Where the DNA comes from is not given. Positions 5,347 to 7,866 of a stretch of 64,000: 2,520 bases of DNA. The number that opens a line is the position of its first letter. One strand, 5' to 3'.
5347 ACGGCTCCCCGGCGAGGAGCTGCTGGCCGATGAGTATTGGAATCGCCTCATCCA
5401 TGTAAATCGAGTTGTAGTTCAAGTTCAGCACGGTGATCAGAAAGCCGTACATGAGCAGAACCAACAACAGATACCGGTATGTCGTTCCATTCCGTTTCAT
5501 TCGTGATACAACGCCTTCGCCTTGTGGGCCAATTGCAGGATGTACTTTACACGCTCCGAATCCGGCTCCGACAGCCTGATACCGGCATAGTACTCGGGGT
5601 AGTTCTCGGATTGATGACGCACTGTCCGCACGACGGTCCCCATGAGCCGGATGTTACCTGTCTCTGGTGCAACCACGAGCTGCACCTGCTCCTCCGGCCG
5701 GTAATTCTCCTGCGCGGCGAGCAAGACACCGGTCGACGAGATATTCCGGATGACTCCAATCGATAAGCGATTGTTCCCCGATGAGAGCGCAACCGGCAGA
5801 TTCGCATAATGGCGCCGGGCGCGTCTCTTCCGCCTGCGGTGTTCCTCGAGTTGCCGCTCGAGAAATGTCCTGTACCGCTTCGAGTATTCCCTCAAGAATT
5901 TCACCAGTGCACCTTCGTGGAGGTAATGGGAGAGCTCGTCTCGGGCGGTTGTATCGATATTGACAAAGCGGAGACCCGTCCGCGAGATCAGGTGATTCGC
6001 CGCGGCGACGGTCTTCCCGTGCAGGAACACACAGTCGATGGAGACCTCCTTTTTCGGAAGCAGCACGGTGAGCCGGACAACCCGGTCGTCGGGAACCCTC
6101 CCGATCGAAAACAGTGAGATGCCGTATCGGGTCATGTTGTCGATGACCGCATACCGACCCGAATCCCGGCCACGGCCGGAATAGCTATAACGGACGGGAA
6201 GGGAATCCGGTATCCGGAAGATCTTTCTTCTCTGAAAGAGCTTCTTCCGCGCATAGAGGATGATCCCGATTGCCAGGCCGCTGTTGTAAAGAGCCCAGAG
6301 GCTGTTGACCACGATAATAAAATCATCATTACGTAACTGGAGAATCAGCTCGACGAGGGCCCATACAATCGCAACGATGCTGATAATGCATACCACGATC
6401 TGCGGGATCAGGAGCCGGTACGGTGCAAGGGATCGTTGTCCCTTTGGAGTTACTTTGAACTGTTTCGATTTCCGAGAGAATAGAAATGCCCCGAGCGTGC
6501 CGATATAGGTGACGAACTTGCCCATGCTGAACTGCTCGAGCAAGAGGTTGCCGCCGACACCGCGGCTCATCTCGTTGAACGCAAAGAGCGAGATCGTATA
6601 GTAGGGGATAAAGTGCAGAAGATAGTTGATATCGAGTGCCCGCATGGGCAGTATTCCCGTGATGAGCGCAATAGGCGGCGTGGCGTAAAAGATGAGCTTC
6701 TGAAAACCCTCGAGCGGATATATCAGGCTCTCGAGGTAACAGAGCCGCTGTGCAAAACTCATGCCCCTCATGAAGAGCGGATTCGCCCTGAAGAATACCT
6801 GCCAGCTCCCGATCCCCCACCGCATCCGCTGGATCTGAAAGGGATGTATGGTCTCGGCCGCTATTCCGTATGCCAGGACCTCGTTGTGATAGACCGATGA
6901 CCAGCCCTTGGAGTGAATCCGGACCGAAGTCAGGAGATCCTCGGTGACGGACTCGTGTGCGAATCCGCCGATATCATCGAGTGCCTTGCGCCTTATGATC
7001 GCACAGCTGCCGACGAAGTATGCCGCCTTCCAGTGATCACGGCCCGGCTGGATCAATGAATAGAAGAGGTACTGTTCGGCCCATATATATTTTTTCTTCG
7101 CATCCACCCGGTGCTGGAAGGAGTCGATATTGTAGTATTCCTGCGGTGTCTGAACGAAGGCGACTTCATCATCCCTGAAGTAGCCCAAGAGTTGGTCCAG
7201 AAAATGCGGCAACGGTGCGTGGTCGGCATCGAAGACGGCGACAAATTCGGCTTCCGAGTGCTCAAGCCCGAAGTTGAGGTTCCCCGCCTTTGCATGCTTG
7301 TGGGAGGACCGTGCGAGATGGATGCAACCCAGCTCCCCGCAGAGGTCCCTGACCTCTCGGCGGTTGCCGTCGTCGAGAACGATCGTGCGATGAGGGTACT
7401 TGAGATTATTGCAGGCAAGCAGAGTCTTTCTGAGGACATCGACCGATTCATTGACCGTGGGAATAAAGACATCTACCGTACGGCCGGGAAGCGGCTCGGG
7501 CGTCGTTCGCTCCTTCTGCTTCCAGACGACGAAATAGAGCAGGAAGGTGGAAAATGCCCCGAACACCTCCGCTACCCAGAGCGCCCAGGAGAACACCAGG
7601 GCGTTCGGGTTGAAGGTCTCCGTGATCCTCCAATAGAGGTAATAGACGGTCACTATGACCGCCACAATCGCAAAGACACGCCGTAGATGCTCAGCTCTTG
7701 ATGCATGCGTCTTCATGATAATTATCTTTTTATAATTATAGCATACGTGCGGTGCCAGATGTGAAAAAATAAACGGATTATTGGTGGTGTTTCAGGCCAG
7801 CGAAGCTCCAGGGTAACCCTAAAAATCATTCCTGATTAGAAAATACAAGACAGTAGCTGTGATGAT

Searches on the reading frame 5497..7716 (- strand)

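Call 81: search_protein_families(library=pfam, proteins=[window:5497-7716:-], max_evalue=0.0001)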
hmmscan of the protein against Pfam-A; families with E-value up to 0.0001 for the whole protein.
window:5497-7716:- (739 aa): 6 families
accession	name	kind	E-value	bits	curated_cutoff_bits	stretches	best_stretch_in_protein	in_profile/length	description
PF00535.33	Glycos_transf_2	-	1.1e-23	84.5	23.3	1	83-249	2-167/168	Glycosyl transferase family 2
PF13641.12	Glyco_tranf_2_3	-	2.9e-22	80.3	27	1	81-302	3-229/230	Glycosyltransferase like family 2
PF13632.12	Glyco_trans_2_3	-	3.5e-18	66.6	27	1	159-376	2-193/198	Glycosyl transferase family group 2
PF03552.20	Cellulose_synt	-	9.8e-16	57.9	24.7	1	245-380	410-550/722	Cellulose synthase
PF07238.19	PilZ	-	2.7e-15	57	22.5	1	630-724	2-94/102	PilZ domain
PF13506.12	Glyco_transf_21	-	6.5e-10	39.2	21.7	1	141-300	16-172/174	Glycosyl transferase family 21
